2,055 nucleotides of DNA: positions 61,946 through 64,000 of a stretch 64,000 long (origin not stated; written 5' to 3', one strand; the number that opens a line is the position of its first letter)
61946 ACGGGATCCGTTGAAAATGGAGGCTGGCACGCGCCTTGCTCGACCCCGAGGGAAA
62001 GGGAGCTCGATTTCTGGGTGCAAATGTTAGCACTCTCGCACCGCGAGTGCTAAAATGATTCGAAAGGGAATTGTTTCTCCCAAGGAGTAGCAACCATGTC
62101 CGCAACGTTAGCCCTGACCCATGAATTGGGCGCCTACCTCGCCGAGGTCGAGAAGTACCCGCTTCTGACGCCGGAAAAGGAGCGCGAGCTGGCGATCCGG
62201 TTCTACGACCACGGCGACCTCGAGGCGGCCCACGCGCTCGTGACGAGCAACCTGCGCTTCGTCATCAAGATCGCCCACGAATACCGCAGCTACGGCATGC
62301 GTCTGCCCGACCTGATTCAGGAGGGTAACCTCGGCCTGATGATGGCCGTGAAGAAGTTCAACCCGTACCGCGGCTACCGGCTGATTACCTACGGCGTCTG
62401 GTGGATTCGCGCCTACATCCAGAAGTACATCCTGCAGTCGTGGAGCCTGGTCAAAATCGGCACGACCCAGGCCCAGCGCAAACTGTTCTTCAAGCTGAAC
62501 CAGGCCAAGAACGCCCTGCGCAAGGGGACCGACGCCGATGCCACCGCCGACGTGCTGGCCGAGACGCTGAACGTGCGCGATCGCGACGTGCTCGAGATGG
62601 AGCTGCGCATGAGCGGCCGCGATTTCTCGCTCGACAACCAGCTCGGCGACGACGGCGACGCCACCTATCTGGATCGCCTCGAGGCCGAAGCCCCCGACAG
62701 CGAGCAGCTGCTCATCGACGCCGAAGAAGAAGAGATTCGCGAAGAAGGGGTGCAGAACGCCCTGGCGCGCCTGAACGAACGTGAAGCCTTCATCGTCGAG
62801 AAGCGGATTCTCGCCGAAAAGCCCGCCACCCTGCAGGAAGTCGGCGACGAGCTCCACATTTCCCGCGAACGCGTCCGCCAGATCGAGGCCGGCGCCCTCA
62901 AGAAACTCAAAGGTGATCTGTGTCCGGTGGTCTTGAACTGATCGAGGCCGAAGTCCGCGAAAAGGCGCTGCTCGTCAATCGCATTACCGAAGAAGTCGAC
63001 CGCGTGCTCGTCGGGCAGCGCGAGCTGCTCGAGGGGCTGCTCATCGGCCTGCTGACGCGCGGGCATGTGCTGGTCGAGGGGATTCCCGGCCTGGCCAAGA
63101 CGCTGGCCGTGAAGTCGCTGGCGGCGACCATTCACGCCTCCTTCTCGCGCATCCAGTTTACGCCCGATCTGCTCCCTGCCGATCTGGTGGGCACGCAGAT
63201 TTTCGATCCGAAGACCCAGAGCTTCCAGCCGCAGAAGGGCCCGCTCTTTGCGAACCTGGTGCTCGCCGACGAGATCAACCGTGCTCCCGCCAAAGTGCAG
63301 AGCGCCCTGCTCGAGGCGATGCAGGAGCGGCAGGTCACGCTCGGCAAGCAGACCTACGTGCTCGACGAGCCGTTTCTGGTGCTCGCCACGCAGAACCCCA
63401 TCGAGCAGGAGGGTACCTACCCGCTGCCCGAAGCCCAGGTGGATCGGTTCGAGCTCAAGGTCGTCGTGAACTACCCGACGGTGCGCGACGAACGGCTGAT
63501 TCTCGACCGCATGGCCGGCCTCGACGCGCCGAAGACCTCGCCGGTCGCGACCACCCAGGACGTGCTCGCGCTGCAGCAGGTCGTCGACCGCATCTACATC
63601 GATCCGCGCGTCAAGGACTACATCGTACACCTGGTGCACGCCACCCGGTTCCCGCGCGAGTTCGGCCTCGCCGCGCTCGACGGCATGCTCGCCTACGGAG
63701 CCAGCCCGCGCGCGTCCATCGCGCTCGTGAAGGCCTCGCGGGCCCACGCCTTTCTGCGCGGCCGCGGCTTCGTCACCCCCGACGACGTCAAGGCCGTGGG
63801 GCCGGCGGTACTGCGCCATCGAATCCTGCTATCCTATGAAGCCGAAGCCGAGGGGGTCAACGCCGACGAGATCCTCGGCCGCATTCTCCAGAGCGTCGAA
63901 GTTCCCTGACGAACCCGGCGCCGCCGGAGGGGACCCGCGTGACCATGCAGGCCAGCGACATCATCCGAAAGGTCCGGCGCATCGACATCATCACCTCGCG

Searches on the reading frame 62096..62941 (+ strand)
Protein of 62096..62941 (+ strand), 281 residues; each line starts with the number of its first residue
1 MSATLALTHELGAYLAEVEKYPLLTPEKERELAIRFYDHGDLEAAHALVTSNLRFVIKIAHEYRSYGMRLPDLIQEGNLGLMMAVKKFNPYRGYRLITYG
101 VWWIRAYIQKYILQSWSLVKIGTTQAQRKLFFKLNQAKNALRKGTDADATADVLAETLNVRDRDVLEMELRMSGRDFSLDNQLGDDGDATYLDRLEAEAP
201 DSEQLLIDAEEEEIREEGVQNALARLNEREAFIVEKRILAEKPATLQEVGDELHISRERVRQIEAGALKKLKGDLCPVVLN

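Call 4: search_protein_families(library=ncbifam, proteins=[window:62096-62941:+])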
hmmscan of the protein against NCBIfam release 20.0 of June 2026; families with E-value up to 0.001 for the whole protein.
window:62096-62941:+ (281 aa): 46 families (the best 25 are shown)
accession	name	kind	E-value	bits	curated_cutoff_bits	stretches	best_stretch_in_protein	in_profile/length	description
TIGR02392.1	rpoH_proteo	equivalog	6.4e-102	340.8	323.1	1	10-274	2-267/270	RNA polymerase sigma factor RpoH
NF005143.0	PRK06596.1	subfamily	4e-97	325.1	241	1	6-273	11-279/285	RNA polymerase factor sigma-32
NF005693.0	PRK07500.1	equivalog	7.5e-75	251.7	315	1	21-275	18-277/289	RNA polymerase factor sigma-32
TIGR02394.1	rpoS_proteo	equivalog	8.7e-54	182.9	378.7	1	11-273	15-272/285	RNA polymerase sigma factor RpoS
NF004207.0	PRK05657.1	equivalog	3.7e-53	181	394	1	12-273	59-315/329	RNA polymerase sigma factor RpoS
TIGR02997.1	Sig70-cyanoRpoD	subfamily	1.4e-46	159.1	384.5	1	44-272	75-298/298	RNA polymerase sigma factor, RpoD/SigA family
TIGR02393.1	RpoD_Cterm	equivalog_domain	5.8e-46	157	354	1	45-273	2-226/238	RNA polymerase sigma factor RpoD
NF041931.2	MzaA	equivalog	5.1e-45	154.5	800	1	42-272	474-702/726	MZA anti-phage system associated sigma-70 family RNA polymerase sigma factor MzaA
NF006666.0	PRK09210.1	equivalog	3.2e-42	145.2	572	1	11-272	101-357/370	RNA polymerase sigma factor RpoD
NF004208.0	PRK05658.1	equivalog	1.2e-41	143.5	555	1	43-272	392-617/631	RNA polymerase sigma factor RpoD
NF005785.0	PRK07598.1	equivalog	1.1e-39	136.5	554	1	42-272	174-399/415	RNA polymerase sigma factor SigC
NF005920.0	PRK07921.1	subfamily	1.5e-38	132.7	464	1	7-272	55-315/328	RNA polymerase sigma factor SigB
NF004562.0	PRK05901.1-4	equivalog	1.6e-38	132.5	779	1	33-272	307-541/571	RNA polymerase sigma factor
NF004560.0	PRK05901.1-1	equivalog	6.6e-36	124.5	711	1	22-272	259-503/516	RNA polymerase sigma factor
NF004615.0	PRK05949.1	subfamily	1.5e-35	122.6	530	1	43-272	91-315/327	RNA polymerase sigma factor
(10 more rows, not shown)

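Call 8: find_encoding_contigs(protein=window:62096-62941:+, flank=10000, max_places=6)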
Protein window:62096-62941:+ (281 aa): no gene with exactly this product is on record in the collection.

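Call 10: find_homologous_proteins(query=window:62096-62941:+, max_evalue=1e-30)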
Query window:62096-62941:+ (281 aa): 7874 proteins with E <= 1e-30 among 8000 candidates; the best 120 are listed.
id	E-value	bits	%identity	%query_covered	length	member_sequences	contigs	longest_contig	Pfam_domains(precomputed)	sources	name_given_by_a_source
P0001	2.1e-179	613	100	100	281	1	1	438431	PF04545.23,PF00140.26,PF04542.21,PF04539.23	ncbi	-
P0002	4.6e-135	467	76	99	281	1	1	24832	PF04545.23,PF00140.26,PF04542.21,PF04539.23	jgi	jgi:RNA polymerase sigma-32 factor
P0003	3.9e-129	448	75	98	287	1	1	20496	PF04545.23,PF00140.26,PF04542.21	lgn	-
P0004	5.2e-129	447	74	99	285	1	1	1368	PF04545.23,PF00140.26,PF04542.21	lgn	-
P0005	1.0e-128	446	74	99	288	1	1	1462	PF04545.23,PF00140.26,PF04542.21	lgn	-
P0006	5.2e-127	441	71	100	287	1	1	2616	PF04545.23,PF00140.26,PF04542.21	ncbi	-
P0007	7.1e-127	440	72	100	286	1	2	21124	PF04545.23,PF00140.26,PF04542.21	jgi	jgi:RNA polymerase sigma-32 factor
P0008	2.3e-126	439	71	100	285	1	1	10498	PF04545.23,PF00140.26,PF04542.21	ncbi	-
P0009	6.5e-125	434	71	99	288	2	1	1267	PF04545.23,PF00140.26,PF04542.21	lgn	-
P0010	2.1e-124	432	70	100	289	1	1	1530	PF04545.23,PF00140.26,PF04542.21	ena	-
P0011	2.0e-123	429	71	100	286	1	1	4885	PF04545.23,PF00140.26,PF04542.21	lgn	-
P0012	8.3e-123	427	71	99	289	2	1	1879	PF04545.23,PF00140.26,PF04542.21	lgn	-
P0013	5.4e-122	424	71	100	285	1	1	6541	PF04545.23,PF04542.21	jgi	jgi:RNA polymerase sigma-32 factor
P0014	1.8e-118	413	70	100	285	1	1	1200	PF04545.23,PF00140.26,PF04542.21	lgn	-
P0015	6.7e-118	411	69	100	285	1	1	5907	PF04545.23,PF00140.26,PF04542.21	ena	-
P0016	6.8e-118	411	69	100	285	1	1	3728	PF04545.23,PF00140.26,PF04542.21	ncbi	-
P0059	7.3e-96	339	58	96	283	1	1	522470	PF04545.23,PF00140.26,PF04542.21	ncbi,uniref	ncbi:RNA polymerase sigma factor RpoH [Geotalea sp. SG265]|uniref:RNA polymerase sigma factor RpoH n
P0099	3.3e-95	337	58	96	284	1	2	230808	PF04545.23,PF00140.26,PF04542.21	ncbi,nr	ncbi:MAG: RNA polymerase sigma factor RpoH [Geobacter sp.]|nr:RNA polymerase sigma factor RpoH [Geob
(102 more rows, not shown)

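Call 12: find_encoding_contigs(protein=P0001, flank=3000, max_places=3)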
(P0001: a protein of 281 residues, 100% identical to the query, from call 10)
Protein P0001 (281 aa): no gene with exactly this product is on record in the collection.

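Call 13: find_encoding_contigs(protein=P0002, flank=5000, max_places=3)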
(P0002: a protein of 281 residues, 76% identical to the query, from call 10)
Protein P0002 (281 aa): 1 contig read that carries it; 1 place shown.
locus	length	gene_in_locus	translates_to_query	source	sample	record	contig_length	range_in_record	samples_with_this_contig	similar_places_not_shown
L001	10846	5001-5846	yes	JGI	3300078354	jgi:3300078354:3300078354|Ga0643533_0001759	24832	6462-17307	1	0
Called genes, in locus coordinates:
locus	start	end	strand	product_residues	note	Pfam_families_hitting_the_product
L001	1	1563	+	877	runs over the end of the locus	PF01804:Penicil_amidase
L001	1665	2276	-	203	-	-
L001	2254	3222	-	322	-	PF10017:Methyltransf_33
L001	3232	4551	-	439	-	PF03781:FGE-sulfatase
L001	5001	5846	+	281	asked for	PF00140:Sigma70_r1_2 (weak), PF04542:Sigma70_r2, PF04539:Sigma70_r3 (faint), PF04545:Sigma70_r4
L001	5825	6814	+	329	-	PF00493:MCM (weak), PF20030:bpMoxR, PF07726:AAA_3, PF07728:AAA_5, PF17863:AAA_lid_2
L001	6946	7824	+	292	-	PF01882:DUF58, PF13519:VWA_2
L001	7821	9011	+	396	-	-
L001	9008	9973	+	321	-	PF07584:BatA (weak), PF01882:DUF58 (faint), PF00092:VWA, PF13519:VWA_2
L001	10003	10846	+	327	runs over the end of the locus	PF00092:VWA, PF13519:VWA_2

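Call 14: find_encoding_contigs(protein=P0003, flank=5000, max_places=3)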
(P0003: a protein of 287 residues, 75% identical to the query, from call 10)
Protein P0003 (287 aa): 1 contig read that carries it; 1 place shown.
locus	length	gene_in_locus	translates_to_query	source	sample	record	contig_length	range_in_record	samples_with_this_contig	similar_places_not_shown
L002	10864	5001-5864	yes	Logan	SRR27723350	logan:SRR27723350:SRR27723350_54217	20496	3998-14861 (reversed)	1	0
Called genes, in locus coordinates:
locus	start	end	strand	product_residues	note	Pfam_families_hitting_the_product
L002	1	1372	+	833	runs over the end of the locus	PF01804:Penicil_amidase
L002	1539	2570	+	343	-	PF01936:NYN, PF00313:CSD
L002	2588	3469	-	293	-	PF10017:Methyltransf_33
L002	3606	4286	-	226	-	-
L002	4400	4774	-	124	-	-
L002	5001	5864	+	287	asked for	PF00140:Sigma70_r1_2, PF04542:Sigma70_r2, PF04545:Sigma70_r4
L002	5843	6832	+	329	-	PF00493:MCM (faint), PF20030:bpMoxR, PF07726:AAA_3, PF07728:AAA_5, PF17863:AAA_lid_2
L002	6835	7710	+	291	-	PF01882:DUF58, PF13519:VWA_2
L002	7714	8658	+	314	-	-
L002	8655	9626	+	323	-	PF07584:BatA, PF00092:VWA, PF06707:DUF1194 (faint), PF13519:VWA_2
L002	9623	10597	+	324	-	PF07584:BatA (weak), PF00092:VWA, PF13519:VWA_2, PF13768:VWA_3 (faint)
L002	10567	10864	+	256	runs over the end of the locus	PF13174:TPR_6 (faint), PF13181:TPR_8 (faint), PF13432:TPR_16 (weak), PF14559:TPR_19 (faint), PF00515:TPR_1 (weak), PF07719:TPR_2 (weak)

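Call 19: list_cluster_members(proteins=[P0001, P0006, P0008, P0016])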
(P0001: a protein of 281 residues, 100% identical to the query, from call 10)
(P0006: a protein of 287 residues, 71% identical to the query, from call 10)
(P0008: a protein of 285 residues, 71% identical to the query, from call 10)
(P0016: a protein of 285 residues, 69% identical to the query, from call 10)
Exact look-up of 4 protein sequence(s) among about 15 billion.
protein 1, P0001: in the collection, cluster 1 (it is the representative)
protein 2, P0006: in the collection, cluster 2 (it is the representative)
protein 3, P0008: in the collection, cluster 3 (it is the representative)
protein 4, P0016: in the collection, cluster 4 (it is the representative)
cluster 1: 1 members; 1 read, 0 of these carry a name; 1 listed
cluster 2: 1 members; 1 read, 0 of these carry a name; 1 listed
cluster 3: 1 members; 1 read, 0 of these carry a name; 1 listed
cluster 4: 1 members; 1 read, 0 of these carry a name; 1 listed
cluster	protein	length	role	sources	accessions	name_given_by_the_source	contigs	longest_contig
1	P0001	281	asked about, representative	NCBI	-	-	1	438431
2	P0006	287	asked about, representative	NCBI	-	-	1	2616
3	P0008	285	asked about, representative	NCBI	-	-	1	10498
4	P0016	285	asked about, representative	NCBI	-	-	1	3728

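Call 26: find_related_loci(query=A1, collection=genome_contigs, flank=6000)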
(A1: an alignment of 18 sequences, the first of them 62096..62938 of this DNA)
Query A1 (281 aa) in genome_contigs; peptide patterns used: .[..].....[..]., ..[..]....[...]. (x = any residue, [..] = any of these).
600 stretches matched a pattern (row limit reached: there are more); 599 encode a relative of the query (tblastn E <= 1e-3); the best 80 are kept; 80 distinct loci.
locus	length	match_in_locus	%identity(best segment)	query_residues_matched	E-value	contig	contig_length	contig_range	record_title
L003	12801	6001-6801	54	6-272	3e-94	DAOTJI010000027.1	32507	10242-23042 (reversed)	MAG TPA_asm: Smithellaceae bacterium isolate AMR_MDS_3003 NODE_1640_length_32507_cov_8.036670, whole genome shotgun sequ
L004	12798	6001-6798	54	7-272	8e-94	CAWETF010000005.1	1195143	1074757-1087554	MAG: uncultured delta proteobacterium isolate MFD01476.bin.1.246 genome assembly, contig: contig_7338, whole genome shot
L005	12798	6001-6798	49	16-279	3e-82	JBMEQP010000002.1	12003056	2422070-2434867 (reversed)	Cystobacter fuscus strain NCWS contig_1, whole genome shotgun sequence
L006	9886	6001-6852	49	1-279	5e-80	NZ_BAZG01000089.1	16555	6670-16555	Anaeromyxobacter sp. PSR-1, whole genome shotgun sequence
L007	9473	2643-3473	48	3-279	2e-79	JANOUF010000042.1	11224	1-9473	MAG: Bdellovibrionales bacterium isolate VAR_39_metabat_189 VAR_39_k141_1039153, whole genome shotgun sequence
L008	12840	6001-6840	56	6-280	5e-105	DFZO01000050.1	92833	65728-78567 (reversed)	MAG TPA_asm: Syntrophaceae bacterium UBA4054 UBA4054_contig_4238, whole genome shotgun sequence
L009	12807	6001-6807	46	9-276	7e-78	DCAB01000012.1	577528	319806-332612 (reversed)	MAG TPA_asm: Candidatus Dadabacteria bacterium UBA1144 UBA1144_contig_8340, whole genome shotgun sequence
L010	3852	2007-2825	46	2-272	8e-72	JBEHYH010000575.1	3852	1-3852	MAG: Myxococcota bacterium isolate ESF1.bin.39 NODE_32649_length_3852_cov_3.273115, whole genome shotgun sequence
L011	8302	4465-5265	47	11-278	2e-71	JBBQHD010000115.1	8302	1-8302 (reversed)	MAG: Bdellovibrionales bacterium isolate Co_metawrap_923 Cmw_923_k141_3172890_length_8302_cov_8.0000, whole genome shotg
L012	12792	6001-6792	48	11-272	1e-70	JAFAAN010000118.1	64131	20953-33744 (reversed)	MAG: Proteobacteria bacterium isolate OH_PFB_83 k127_1457800, whole genome shotgun sequence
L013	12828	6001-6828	44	2-276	3e-70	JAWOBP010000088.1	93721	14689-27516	MAG: Polyangia bacterium isolate BLK3-3.bin.217 k191_1826461, whole genome shotgun sequence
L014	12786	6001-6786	47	11-272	1e-69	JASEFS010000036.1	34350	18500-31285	MAG: Deltaproteobacteria bacterium isolate Yes49-14 NODE_466_length_34350_cov_7.649687, whole genome shotgun sequence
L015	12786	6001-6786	46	11-272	3e-69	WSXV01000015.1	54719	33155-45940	MAG: Desulfobulbaceae bacterium isolate X3_MetaBAT.10 scaffold_421, whole genome shotgun sequence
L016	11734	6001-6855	43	5-279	1e-68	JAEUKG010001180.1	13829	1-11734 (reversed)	MAG: Myxococcales bacterium isolate new MAG-89 k141_3959891, whole genome shotgun sequence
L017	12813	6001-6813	45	3-272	4e-68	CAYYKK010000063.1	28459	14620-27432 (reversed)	MAG TPA_asm: uncultured Polyangiaceae bacterium isolate binchicken_co284_169 genome assembly, contig: NODE_1961_length_2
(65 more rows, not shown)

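Call 29: find_encoding_contigs(protein=P0007, flank=3000, max_places=2)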
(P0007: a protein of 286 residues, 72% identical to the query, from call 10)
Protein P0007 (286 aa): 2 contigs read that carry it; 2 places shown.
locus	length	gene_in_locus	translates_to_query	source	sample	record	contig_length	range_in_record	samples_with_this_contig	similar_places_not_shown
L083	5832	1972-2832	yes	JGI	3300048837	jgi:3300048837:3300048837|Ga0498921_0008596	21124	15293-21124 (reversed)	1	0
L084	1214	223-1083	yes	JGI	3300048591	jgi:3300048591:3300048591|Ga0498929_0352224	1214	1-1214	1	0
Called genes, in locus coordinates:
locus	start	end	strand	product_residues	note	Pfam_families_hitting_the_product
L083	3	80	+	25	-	?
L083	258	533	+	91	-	PF03083:MtN3_slv (weak), PF04193:PQ-loop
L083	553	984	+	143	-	PF01814:Hemerythrin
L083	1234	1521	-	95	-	PF10006:DUF2249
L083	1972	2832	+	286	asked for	PF00140:Sigma70_r1_2 (weak), PF04542:Sigma70_r2, PF04545:Sigma70_r4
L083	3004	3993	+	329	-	PF20030:bpMoxR, PF07726:AAA_3, PF07728:AAA_5, PF17863:AAA_lid_2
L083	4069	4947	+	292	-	PF01882:DUF58, PF13519:VWA_2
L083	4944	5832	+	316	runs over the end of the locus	PF14316:DUF4381 (weak)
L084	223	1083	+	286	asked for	PF00140:Sigma70_r1_2 (weak), PF04542:Sigma70_r2, PF04545:Sigma70_r4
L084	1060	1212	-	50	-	?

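Call 30: find_encoding_contigs(protein=P0008, flank=3000, max_places=2)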
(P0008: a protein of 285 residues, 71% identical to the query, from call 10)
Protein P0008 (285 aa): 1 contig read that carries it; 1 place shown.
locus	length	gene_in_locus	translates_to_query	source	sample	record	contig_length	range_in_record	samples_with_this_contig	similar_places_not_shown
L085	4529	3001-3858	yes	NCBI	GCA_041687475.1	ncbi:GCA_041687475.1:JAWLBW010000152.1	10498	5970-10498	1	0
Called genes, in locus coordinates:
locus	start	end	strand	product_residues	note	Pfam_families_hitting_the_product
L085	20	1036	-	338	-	PF10017:Methyltransf_33, PF13649:Methyltransf_25 (faint)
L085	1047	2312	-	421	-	PF12867:DinB_2 (weak), PF03781:FGE-sulfatase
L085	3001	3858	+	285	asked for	PF00140:Sigma70_r1_2, PF04542:Sigma70_r2, PF04545:Sigma70_r4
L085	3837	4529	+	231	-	?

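Call 31: find_encoding_contigs(protein=P0013, flank=3000, max_places=2)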
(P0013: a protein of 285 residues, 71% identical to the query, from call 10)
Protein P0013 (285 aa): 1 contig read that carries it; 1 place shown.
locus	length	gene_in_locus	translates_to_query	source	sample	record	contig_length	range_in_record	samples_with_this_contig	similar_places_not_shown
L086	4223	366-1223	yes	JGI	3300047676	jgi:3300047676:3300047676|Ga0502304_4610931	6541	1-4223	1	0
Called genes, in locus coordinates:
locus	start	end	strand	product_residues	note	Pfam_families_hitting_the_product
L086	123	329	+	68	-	-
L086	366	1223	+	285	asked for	PF04542:Sigma70_r2, PF04545:Sigma70_r4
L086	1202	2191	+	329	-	PF00493:MCM (faint), PF20030:bpMoxR, PF07726:AAA_3, PF07728:AAA_5, PF17863:AAA_lid_2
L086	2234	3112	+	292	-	PF01882:DUF58, PF13519:VWA_2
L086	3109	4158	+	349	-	-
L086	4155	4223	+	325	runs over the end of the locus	PF07584:BatA, PF00092:VWA, PF13519:VWA_2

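Call 32: find_encoding_contigs(protein=P0015, flank=3000, max_places=2)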
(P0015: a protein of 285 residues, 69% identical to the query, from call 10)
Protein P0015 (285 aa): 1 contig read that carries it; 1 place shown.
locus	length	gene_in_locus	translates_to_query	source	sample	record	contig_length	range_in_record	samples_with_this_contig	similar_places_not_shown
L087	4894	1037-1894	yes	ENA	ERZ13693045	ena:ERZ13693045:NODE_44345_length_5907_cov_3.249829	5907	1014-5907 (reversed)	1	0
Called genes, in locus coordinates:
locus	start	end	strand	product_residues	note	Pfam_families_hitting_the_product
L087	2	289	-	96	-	?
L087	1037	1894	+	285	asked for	PF00140:Sigma70_r1_2 (weak), PF04542:Sigma70_r2, PF04545:Sigma70_r4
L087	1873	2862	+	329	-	PF00493:MCM (weak), PF20030:bpMoxR, PF07726:AAA_3, PF07728:AAA_5, PF17863:AAA_lid_2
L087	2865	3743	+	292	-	PF01882:DUF58, PF00092:VWA (weak), PF13519:VWA_2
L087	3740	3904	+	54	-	-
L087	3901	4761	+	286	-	-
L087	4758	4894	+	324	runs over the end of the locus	PF07584:BatA, PF00092:VWA, PF13519:VWA_2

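Call 51: find_encoding_contigs(protein=P0059, flank=3000, max_places=1)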
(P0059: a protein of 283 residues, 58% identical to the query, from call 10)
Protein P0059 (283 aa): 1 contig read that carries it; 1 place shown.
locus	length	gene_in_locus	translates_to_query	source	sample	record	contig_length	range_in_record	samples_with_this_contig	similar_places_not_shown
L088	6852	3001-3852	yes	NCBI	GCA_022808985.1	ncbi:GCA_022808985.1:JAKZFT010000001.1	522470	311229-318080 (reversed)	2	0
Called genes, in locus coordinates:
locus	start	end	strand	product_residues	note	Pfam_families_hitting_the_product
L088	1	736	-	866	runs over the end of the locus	PF02861:Clp_N, PF23569:NBD_SMAX1, PF00004:AAA, PF17871:AAA_lid_9, PF00004:AAA, PF07724:AAA_2, PF07728:AAA_5, PF10431:ClpB_D2-small, +8 more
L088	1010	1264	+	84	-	-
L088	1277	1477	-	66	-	PF25160:LdpA_Fe-S-bd (weak), PF12797:Fer4_2, PF12837:Fer4_6, PF13237:Fer4_10, PF00037:Fer4, PF14697:Fer4_21, PF12800:Fer4_4 (weak), PF12838:Fer4_7, +2 more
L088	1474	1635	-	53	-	-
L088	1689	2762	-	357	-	PF01063:Aminotran_4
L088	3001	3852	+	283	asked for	PF00140:Sigma70_r1_2, PF04542:Sigma70_r2, PF04545:Sigma70_r4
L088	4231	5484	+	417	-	PF01053:Cys_Met_Meta_PP, PF00155:Aminotran_1_2 (weak), PF01041:DegT_DnrJ_EryC1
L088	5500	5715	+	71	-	PF02597:ThiS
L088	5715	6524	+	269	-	PF00899:ThiF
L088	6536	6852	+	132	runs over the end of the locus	PF14464:Prok-JAB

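Call 52: find_encoding_contigs(protein=P0099, flank=3000, max_places=1)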
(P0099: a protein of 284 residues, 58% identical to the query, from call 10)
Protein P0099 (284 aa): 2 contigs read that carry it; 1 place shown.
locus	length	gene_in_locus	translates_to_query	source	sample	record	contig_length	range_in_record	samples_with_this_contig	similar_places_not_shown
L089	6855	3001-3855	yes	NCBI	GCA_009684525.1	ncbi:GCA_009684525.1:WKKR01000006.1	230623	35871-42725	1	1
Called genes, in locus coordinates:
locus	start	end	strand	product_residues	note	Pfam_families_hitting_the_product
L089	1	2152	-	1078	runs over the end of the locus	PF05170:AsmA, PF05359:DUF748, PF13116:YhdP, PF05170:AsmA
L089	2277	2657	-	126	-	PF07238:PilZ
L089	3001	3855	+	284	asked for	PF00140:Sigma70_r1_2, PF04542:Sigma70_r2, PF04545:Sigma70_r4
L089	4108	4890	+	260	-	PF00899:ThiF, PF03435:Sacchrp_dh_NADP (weak)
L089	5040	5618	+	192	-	PF02777:Sod_Fe_C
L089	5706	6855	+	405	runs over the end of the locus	PF25917:BSH_RND (weak), PF25973:BSH_CzcB, PF25954:Beta-barrel_RND_2, PF25990:Beta-barrel_YknX (weak), PF25967:RND-MFP_C (weak), PF25975:CzcB_C (weak), PF25989:YknX_C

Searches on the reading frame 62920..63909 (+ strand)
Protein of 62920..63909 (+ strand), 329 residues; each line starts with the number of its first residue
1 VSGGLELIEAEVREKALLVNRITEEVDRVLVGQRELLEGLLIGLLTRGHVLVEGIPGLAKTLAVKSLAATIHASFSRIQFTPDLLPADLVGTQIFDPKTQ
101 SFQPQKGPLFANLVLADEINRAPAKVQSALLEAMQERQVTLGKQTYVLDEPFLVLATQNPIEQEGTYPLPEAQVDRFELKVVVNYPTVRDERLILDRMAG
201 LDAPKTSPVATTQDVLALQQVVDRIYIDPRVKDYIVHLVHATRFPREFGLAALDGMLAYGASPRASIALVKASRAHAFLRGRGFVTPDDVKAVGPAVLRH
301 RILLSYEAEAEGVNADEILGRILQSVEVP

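Call 4: search_protein_families(library=ncbifam, proteins=[window:62920-63909:+])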
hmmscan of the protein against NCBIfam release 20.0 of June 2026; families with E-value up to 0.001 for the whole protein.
window:62920-63909:+ (329 aa): 4 families
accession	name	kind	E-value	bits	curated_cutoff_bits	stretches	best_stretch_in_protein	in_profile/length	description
TIGR02031.1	BchD-ChlD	equivalog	1.3e-09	37.4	499.55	1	113-310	94-279/608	magnesium chelatase ATPase subunit D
TIGR02442.1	Cob-chelat-sub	hypoth_equivalog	4.4e-09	35.3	779.45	1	117-303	134-311/641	putative cobaltochelatase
NF047784.1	MadB_ATPase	equivalog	3e-05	23.4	475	0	113-199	141-222/298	MadB family AAA-type ATPase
TIGR02030.1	BchI-ChlI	equivalog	0.00015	21.1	466.95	0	172-303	191-315/337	magnesium chelatase ATPase subunit I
